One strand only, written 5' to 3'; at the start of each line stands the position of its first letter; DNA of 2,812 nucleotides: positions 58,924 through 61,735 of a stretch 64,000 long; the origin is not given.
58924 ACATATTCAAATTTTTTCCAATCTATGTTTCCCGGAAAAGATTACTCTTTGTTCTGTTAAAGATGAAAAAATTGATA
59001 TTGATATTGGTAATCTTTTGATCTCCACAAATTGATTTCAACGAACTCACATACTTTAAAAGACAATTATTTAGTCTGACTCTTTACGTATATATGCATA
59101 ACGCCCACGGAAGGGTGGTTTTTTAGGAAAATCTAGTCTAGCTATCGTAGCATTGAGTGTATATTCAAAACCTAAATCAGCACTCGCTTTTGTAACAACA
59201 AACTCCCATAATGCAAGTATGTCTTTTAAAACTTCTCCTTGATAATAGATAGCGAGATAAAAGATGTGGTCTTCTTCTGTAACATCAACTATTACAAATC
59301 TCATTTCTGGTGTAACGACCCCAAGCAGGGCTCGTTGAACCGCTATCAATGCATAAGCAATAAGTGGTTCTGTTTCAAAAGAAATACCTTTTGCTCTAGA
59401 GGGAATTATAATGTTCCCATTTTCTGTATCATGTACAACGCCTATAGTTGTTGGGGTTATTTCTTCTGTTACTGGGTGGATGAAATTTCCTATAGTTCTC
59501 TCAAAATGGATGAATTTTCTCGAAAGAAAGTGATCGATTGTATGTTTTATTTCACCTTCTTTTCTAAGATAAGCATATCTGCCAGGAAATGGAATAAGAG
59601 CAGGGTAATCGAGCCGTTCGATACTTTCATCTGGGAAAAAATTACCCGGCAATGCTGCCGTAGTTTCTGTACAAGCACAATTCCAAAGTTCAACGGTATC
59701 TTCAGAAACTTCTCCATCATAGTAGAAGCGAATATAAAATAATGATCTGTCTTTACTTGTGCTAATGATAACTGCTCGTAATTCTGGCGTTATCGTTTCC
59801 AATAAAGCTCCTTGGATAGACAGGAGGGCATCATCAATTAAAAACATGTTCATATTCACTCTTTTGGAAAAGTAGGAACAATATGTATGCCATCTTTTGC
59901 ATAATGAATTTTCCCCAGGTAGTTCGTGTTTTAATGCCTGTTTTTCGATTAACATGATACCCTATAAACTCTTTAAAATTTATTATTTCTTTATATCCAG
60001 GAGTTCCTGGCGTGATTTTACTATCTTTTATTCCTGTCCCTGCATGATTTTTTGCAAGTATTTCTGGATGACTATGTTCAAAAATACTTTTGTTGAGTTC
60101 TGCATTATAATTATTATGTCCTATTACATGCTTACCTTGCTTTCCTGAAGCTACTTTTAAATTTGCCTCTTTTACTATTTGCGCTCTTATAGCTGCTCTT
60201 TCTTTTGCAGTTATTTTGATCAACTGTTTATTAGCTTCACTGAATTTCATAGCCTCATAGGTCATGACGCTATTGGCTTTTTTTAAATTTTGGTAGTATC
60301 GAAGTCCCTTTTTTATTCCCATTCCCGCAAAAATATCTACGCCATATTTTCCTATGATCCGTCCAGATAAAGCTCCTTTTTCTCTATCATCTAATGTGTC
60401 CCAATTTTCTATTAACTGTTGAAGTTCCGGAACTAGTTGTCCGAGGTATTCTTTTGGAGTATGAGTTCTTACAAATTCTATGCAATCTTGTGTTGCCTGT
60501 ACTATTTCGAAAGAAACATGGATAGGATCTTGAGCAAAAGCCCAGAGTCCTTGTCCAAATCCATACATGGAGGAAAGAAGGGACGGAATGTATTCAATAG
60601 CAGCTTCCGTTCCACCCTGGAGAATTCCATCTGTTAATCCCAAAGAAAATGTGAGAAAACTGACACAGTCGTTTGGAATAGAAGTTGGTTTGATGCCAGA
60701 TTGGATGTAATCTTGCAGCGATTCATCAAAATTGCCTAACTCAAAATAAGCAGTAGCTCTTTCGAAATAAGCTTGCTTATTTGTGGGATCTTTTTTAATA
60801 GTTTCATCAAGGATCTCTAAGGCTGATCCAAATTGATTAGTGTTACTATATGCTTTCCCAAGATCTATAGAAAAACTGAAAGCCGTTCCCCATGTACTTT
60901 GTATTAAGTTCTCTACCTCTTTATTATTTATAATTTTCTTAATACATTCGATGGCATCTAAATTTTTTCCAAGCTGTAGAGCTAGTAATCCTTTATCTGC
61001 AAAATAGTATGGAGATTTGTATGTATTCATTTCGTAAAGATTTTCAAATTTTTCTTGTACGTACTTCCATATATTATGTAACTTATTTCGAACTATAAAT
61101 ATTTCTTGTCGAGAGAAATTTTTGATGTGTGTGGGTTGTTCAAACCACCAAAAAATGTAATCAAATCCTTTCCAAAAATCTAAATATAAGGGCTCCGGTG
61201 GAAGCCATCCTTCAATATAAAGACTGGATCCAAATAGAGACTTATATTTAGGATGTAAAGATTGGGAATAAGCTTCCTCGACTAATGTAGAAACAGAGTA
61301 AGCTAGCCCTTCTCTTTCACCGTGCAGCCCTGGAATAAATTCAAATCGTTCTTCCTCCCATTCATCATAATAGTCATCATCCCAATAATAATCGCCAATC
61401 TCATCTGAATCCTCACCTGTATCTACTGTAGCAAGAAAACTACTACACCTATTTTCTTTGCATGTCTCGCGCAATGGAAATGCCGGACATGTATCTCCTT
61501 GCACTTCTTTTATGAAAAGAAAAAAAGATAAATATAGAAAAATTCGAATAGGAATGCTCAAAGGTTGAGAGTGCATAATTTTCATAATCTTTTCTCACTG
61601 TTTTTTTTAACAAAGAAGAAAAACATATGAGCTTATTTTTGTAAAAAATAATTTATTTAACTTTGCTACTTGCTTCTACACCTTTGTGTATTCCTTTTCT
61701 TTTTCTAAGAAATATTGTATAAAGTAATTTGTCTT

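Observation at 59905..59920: The conserved toxin C-terminus is reached only by a -1 shift at a canonical X_XXY_YYZ heptamer (G_GGA_AAA)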

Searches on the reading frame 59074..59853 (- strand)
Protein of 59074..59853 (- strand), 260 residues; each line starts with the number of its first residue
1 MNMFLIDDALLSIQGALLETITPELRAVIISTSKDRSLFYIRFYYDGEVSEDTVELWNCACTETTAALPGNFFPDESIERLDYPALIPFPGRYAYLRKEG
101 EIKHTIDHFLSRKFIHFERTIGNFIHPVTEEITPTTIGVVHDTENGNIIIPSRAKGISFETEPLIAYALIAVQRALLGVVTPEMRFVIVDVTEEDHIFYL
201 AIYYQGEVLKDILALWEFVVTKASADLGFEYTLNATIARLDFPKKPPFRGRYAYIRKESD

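Call 4: search_protein_families(library=pfam, proteins=[window:59074-59853:-], max_evalue=0.01)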
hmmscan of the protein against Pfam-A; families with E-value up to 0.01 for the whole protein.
seq(260 aa): 1 family
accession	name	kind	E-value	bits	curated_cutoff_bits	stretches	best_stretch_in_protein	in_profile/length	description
PF15542.11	Ntox50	-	0.0035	18.5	22.2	1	106-151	47-92/92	Bacterial toxin 50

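Call 5: search_protein_families(library=ncbifam, proteins=[window:59074-59853:-], max_evalue=0.01)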
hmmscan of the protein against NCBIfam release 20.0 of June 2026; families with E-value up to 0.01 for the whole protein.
seq(260 aa): 0 families

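Call 19: search_solved_structures(query=window:59074-59853:-, max_evalue=1, show_alignments=3)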
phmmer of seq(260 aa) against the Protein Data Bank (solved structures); distinct sequences matched with E-value up to 1: 1.
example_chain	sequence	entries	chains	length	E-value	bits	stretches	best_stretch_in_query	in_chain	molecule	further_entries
9v8i_B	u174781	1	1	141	0.82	12.3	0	112-153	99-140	YxiDCTD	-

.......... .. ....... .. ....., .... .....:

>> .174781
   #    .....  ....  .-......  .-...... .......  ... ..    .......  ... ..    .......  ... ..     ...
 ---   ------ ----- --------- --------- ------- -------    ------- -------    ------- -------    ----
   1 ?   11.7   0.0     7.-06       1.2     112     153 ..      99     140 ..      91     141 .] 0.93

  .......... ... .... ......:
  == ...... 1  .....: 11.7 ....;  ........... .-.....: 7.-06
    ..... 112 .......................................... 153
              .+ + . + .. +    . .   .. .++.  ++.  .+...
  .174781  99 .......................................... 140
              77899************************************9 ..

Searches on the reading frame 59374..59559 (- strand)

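Call 67: search_protein_families(library=pfam, proteins=[window:59374-59559:-], max_evalue=10)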
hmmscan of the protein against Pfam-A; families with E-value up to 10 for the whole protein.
seq(62 aa): 1 family
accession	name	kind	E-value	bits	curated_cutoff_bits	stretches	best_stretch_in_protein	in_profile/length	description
PF15542.11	Ntox50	-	0.00035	21.7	22.2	1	9-53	48-92/92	Bacterial toxin 50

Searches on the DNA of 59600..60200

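Call 65: search_rna_families(source=window, start=59600, end=60200, threshold=evalue, max_evalue=1)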
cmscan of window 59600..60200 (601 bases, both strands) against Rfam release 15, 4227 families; matches with E-value up to 1: 0.
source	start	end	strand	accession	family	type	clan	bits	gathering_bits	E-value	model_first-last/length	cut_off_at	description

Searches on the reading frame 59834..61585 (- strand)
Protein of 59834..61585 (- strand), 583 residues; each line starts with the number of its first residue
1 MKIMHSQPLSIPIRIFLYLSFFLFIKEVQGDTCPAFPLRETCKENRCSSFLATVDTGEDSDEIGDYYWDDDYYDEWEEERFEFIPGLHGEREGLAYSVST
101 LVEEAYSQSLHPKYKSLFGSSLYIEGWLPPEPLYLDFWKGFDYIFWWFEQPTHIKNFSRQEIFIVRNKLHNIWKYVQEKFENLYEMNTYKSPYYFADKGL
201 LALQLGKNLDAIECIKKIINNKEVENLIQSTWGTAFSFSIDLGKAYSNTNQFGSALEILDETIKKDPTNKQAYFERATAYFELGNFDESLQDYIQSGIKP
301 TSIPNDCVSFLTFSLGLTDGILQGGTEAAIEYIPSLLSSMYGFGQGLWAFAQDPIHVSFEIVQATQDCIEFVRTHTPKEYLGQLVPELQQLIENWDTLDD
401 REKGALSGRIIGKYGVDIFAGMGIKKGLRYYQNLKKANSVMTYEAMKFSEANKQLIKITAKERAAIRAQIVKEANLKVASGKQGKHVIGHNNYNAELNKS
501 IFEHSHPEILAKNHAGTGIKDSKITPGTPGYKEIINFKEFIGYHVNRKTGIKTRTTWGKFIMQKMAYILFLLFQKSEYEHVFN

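Call 4: search_protein_families(library=pfam, proteins=[window:59837-61585:-], max_evalue=0.01)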
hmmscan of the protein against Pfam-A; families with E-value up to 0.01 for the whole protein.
seq(583 aa): 13 families
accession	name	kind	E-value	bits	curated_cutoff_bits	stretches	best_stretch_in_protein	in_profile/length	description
PF15542.11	Ntox50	-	6.2e-13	49.8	22.2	1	479-559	2-80/92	Bacterial toxin 50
PF07719.23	TPR_2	-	5.4e-09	35.9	27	0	272-293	3-24/34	Tetratricopeptide repeat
PF00515.34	TPR_1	-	8.7e-09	35.3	27.8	1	272-293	3-24/34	Tetratricopeptide repeat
PF13432.12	TPR_16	-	1.8e-08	35.1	32.7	1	241-296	2-56/65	Tetratricopeptide repeat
PF13431.12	TPR_17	-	3.2e-06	27.4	24.4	1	260-291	3-34/34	Tetratricopeptide repeat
PF13181.12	TPR_8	-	2.6e-05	24.5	25.7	0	271-295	2-26/34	Tetratricopeptide repeat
PF14559.12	TPR_19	-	5.1e-05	23.9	25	1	250-289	5-44/68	Tetratricopeptide repeat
PF13371.12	TPR_9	-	6.4e-05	23.3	35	0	244-293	3-52/73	Tetratricopeptide repeat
PF12895.13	ANAPC3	-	0.0015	19.2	27.2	0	242-290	29-76/82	Anaphase-promoting complex, cyclosome, subunit 3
PF13414.12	TPR_11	-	0.0015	18.6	26.8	0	243-284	1-42/42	TPR repeat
PF13374.12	TPR_10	-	0.0017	18.7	27.5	0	277-295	9-27/42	Tetratricopeptide repeat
PF13428.12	TPR_14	-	0.0023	18.9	23.5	0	241-278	6-43/44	Tetratricopeptide repeat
PF13174.12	TPR_6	-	0.0049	17.9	26.3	0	271-293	1-23/33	Tetratricopeptide repeat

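Call 11: list_cluster_members(proteins=[window:59834-61585:-, window:59834-61576:-, window:59071-59853:-, window:59071-59955:-, window:57014-58198:+, window:58213-58593:+])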
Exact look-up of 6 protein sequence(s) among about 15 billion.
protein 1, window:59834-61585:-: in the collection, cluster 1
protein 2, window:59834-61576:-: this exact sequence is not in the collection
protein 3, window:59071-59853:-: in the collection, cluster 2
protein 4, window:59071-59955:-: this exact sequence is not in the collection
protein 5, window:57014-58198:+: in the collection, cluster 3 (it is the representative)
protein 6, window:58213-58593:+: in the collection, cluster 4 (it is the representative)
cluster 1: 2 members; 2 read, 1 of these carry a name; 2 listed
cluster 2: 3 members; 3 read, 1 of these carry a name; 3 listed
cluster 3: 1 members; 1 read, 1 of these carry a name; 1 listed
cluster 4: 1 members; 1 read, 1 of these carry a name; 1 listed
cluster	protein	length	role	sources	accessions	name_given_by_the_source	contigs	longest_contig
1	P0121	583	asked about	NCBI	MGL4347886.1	MAG: polymorphic toxin type 50 domain-containing protein [Chlamydiales bacterium]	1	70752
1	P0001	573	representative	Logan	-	-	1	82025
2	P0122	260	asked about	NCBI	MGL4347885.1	MAG: hypothetical protein ACRCSV_00275 [Chlamydiales bacterium]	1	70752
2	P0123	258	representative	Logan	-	-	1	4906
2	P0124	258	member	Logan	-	-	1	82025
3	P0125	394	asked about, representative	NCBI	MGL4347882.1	MAG: type II secretion system F family protein [Chlamydiales bacterium]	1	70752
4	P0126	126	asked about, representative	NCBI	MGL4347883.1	MAG: type II secretion system protein [Chlamydiales bacterium]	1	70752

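Call 12: find_encoding_contigs(protein=P0123, flank=5000, max_places=4)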
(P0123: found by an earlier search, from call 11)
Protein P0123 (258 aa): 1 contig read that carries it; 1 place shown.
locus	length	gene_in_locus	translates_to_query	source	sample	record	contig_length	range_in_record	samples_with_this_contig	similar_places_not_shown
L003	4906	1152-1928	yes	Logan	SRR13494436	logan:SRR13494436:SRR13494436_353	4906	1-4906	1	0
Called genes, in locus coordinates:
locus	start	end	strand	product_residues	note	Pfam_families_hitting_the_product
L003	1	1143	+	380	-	?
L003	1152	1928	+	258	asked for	PF26541:MafI2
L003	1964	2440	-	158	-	-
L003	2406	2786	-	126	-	-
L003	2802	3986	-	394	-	PF28597:T2SSF_N (weak), PF00482:T2SSF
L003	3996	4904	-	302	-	?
